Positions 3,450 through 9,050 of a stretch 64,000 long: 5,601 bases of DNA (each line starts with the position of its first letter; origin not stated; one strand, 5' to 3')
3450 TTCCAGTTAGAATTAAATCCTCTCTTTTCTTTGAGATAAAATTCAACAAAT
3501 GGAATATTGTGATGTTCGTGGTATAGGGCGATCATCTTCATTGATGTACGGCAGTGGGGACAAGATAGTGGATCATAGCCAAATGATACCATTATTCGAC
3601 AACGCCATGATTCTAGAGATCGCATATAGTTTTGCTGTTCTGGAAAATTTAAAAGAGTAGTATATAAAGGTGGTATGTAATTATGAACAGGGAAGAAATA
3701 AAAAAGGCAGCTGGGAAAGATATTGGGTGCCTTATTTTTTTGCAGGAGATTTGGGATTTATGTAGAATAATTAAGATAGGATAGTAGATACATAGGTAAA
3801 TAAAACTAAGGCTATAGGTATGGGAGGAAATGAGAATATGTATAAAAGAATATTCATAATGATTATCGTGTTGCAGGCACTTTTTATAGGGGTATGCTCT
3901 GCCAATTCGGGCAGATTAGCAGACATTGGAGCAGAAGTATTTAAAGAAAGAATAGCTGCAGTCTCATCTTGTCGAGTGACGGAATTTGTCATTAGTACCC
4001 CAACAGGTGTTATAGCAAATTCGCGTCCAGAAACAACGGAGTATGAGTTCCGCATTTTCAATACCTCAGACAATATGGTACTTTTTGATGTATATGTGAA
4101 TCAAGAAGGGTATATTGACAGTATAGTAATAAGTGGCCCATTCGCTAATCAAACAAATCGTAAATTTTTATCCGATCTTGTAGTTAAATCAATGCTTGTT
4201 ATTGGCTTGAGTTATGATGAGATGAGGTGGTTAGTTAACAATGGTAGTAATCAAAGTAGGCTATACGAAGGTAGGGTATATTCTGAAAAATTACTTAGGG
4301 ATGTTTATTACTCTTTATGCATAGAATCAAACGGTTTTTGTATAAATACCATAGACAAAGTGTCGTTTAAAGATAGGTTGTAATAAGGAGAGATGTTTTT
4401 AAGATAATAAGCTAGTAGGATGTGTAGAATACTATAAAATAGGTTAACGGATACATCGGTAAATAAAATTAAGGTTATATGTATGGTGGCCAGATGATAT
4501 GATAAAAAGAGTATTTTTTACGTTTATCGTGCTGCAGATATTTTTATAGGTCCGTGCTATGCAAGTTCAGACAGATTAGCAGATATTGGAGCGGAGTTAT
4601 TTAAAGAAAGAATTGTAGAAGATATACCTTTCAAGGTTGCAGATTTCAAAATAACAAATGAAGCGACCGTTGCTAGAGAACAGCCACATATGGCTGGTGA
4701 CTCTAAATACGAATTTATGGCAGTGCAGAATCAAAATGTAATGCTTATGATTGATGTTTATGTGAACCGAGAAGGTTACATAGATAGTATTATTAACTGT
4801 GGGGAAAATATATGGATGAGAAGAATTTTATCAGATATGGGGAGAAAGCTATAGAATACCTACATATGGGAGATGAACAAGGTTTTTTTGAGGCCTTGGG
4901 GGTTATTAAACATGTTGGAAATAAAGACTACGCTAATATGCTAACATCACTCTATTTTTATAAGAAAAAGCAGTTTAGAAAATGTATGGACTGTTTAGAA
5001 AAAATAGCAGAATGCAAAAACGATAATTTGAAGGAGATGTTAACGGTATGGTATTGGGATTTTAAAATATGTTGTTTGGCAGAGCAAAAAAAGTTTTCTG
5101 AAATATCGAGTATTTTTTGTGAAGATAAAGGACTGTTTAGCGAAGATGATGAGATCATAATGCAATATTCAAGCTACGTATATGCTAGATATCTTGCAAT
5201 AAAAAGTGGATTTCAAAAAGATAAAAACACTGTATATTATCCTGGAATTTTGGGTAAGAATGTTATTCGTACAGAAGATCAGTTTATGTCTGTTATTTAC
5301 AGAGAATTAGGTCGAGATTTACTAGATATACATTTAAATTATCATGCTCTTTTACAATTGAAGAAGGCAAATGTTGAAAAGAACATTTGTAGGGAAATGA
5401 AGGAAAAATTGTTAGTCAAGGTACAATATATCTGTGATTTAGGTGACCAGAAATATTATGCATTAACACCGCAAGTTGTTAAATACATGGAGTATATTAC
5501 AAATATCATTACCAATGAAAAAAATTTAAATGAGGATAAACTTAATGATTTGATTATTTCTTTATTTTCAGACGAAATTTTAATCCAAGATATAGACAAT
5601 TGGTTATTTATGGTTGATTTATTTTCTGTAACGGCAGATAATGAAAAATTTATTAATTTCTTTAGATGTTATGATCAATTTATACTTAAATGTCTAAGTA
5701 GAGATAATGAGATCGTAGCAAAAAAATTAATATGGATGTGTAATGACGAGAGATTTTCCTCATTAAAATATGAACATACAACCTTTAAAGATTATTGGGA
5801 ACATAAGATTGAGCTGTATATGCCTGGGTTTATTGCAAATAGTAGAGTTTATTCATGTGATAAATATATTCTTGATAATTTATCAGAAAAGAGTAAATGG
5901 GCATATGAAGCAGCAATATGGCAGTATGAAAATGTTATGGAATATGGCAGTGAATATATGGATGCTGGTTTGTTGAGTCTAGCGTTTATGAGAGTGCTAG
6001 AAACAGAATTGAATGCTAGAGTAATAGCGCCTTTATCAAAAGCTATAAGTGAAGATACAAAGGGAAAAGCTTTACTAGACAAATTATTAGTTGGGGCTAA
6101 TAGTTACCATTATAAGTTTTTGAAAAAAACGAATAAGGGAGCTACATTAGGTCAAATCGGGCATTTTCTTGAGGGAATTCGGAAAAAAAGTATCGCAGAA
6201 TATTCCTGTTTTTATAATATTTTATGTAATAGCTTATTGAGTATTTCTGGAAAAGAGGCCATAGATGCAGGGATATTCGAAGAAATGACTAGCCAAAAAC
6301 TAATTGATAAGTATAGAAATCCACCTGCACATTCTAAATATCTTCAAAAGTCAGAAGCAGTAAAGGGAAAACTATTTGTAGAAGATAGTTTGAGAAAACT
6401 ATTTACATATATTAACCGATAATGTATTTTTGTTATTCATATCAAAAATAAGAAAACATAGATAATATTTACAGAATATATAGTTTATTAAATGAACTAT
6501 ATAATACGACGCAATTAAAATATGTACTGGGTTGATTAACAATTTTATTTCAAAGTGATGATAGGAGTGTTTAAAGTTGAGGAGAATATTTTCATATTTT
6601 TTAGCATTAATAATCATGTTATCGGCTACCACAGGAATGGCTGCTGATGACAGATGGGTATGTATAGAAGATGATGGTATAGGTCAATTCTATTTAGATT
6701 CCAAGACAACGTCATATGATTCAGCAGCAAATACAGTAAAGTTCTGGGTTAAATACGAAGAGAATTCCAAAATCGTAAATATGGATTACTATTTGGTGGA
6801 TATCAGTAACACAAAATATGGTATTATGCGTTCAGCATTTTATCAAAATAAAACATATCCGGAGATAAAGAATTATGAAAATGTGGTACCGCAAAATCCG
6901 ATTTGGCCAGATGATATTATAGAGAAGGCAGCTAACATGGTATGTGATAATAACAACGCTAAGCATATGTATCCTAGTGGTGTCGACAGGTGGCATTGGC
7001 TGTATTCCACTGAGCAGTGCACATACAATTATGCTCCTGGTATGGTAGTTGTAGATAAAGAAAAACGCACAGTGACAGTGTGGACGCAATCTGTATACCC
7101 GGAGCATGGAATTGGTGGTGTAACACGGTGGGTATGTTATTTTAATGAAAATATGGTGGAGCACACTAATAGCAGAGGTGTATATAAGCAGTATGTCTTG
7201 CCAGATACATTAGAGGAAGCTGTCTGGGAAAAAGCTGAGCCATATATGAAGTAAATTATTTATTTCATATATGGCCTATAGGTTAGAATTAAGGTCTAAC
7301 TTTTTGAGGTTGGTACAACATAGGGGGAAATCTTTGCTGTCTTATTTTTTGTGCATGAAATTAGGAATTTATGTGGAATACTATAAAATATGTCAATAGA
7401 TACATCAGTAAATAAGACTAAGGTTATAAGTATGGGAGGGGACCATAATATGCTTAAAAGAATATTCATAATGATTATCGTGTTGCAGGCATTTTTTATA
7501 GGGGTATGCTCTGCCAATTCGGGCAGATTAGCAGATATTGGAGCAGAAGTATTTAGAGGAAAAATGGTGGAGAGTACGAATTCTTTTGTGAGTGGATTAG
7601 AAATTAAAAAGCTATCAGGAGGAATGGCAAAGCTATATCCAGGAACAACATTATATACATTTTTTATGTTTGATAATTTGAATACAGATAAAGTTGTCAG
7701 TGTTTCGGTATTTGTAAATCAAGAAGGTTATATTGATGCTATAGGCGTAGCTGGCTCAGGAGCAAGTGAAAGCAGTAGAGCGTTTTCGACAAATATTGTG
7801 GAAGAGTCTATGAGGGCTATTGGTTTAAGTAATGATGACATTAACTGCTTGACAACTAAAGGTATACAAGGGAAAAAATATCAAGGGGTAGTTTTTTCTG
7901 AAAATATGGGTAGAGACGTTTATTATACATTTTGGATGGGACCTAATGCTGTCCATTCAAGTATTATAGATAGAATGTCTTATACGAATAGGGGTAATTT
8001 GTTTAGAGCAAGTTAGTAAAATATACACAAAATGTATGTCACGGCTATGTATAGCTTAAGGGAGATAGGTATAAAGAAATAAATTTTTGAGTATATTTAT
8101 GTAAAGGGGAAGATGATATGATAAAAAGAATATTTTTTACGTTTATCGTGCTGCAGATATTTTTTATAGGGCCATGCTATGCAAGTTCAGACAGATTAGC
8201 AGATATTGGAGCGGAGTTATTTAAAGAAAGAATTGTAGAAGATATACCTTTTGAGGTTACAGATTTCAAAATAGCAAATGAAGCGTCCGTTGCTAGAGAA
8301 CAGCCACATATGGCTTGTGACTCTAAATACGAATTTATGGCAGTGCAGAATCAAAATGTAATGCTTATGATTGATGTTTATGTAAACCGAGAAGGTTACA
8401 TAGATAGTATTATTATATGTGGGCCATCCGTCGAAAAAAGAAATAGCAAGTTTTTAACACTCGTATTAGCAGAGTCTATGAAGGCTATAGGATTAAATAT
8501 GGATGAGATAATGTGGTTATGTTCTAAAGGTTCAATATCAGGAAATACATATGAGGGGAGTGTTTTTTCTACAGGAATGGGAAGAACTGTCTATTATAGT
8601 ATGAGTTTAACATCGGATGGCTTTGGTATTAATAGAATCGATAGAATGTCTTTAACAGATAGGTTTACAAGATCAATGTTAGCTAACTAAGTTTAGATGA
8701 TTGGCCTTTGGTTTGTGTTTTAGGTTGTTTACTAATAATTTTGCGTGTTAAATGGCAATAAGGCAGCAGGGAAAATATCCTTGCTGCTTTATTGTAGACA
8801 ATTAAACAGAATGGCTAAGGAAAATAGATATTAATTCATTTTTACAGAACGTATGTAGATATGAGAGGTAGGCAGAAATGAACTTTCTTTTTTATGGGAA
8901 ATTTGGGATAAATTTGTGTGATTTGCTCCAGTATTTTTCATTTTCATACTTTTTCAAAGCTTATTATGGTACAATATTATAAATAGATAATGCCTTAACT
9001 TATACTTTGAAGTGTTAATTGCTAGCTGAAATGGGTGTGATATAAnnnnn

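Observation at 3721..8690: Secreted paralog family with a constant 5' module and divergent bodies, one copy truncated by an insertion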

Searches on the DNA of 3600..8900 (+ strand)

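Call 71: search_dna_similar(query=window:3600-8900:+, collection=phages, mode=distant, max_rows=15)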
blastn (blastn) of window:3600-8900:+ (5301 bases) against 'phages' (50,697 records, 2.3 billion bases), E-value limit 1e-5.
No match.
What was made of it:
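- Tried and rejected: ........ phages had no DNA match (call 71).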

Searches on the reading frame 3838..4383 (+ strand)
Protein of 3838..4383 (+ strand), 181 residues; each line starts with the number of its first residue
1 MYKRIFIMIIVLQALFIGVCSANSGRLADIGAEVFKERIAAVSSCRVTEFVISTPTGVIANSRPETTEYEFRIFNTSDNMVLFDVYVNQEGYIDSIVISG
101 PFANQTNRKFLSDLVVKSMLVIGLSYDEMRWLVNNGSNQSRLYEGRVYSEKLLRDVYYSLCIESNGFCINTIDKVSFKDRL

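Call 6: search_protein_families(library=pfam, proteins=[window:3838-4383:+], max_evalue=1)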
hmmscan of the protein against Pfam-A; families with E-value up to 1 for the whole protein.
window:3838-4383:+ (181 aa): 0 families

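Call 33: search_protein_families(library=phrogs, proteins=[window:3838-4383:+], max_evalue=0.01)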
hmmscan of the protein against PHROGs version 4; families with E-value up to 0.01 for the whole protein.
window:3838-4383:+ (181 aa): 0 families

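Call 34: search_protein_families(library=padloc, proteins=[window:3838-4383:+], max_evalue=0.01)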
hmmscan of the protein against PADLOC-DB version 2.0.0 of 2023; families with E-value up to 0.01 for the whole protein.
window:3838-4383:+ (181 aa): 0 families

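Call 56: search_protein_families(library=ncbifam, proteins=[window:3838-4383:+], max_evalue=0.1)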
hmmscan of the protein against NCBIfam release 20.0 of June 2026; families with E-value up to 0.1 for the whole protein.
window:3838-4383:+ (181 aa): 0 families

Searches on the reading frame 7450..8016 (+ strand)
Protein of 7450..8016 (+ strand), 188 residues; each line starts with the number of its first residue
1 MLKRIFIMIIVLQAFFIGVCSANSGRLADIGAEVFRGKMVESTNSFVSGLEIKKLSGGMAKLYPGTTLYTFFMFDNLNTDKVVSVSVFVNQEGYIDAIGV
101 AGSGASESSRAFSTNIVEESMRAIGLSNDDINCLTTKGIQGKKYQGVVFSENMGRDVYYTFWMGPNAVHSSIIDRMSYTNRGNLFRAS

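Call 6: search_protein_families(library=pfam, proteins=[window:7450-8016:+], max_evalue=1)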
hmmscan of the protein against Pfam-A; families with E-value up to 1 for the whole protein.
window:7450-8016:+ (188 aa): 1 family
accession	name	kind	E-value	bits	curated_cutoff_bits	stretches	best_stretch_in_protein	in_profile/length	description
PF09013.15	YopH_N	-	0.18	12.3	25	1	101-137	44-79/123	YopH, N-terminal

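Call 20: find_homologous_proteins(query=window:7450-8016:+, max_evalue=0.001)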
Query window:7450-8016:+ (188 aa): 7 proteins with E <= 0.001 among 100 candidates.
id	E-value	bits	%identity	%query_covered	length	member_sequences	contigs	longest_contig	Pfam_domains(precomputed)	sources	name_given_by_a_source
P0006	6.9e-109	379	94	100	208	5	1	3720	-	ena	-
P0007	1.4e-56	209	56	96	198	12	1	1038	-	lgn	-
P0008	5.7e-56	207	57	97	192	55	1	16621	-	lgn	-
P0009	1.4e-43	167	49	99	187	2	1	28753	-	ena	-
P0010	3.2e-38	149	47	96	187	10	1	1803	-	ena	-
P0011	6.6e-38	148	47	96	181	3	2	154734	-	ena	-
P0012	8.1e-33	132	46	96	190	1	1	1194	-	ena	-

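Call 23: find_encoding_contigs(protein=P0012, flank=10000)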
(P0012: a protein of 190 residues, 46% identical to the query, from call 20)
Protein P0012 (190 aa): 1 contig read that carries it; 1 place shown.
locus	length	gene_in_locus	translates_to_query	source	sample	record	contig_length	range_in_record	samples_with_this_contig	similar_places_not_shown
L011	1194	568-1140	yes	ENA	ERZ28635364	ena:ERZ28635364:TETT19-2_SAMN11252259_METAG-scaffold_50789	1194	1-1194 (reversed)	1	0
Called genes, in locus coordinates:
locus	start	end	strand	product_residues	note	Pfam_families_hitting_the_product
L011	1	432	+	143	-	?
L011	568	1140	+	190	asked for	-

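Call 24: find_encoding_contigs(protein=P0006, flank=10000)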
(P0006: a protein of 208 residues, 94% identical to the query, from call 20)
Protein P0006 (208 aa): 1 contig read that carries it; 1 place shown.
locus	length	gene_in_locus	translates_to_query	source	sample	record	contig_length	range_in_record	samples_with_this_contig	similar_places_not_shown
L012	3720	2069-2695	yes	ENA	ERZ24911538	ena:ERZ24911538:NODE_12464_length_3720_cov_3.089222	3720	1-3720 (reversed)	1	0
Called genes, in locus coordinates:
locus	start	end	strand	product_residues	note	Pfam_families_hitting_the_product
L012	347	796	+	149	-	-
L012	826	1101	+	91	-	-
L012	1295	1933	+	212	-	-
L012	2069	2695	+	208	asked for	-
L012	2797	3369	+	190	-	-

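Call 25: find_encoding_contigs(protein=P0010, flank=10000)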
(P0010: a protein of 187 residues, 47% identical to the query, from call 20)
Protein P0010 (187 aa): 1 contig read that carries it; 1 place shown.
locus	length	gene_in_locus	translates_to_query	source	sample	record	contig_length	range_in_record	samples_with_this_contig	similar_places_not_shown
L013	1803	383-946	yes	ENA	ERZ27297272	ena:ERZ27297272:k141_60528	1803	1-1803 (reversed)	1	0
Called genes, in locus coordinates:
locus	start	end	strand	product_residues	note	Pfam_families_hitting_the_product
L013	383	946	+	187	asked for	-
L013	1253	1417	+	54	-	-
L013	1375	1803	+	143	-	?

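Call 33: search_protein_families(library=phrogs, proteins=[window:7450-8016:+], max_evalue=0.01)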
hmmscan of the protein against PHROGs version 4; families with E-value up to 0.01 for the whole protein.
window:7450-8016:+ (188 aa): 0 families

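Call 34: search_protein_families(library=padloc, proteins=[window:7450-8016:+], max_evalue=0.01)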
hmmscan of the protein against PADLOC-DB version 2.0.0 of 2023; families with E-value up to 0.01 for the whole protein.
window:7450-8016:+ (188 aa): 0 families

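Call 56: search_protein_families(library=ncbifam, proteins=[window:7450-8016:+], max_evalue=0.1)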
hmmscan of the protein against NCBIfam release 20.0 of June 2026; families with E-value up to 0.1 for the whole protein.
window:7450-8016:+ (188 aa): 0 families

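Call 59: find_encoding_contigs(protein=P0009, flank=10000)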
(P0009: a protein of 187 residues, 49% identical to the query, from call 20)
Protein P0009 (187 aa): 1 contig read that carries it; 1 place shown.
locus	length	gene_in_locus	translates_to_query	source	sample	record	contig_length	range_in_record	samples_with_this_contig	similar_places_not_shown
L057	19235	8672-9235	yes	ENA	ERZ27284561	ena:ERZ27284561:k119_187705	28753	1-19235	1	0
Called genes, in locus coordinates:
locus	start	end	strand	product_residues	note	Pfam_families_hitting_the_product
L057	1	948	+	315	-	?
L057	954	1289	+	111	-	-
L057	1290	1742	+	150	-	-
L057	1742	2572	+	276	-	PF13385:Laminin_G_3 (weak)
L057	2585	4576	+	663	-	-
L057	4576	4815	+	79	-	-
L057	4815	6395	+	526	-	-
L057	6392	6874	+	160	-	-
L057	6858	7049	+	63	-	-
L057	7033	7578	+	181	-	PF01520:Amidase_3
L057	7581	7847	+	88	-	-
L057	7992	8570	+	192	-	-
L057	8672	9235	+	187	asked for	-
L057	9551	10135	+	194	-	-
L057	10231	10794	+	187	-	-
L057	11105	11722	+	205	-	-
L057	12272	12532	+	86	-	PF09035:Tn916-Xis, PF20063:DUF6462 (faint)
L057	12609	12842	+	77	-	-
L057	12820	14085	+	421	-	PF02920:Integrase_DNA, PF00589:Phage_integrase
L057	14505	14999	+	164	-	PF01451:LMWPc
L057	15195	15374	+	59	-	PF05979:DUF896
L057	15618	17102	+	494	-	PF00682:HMGL-like, PF02436:PYC_OADA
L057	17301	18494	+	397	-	PF00155:Aminotran_1_2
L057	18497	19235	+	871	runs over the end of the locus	PF00580:UvrD-helicase, PF01443:Viral_helicase1 (faint), PF13245:AAA_19, PF13361:UvrD_C, PF00929:RNase_T, PF13538:UvrD_C_2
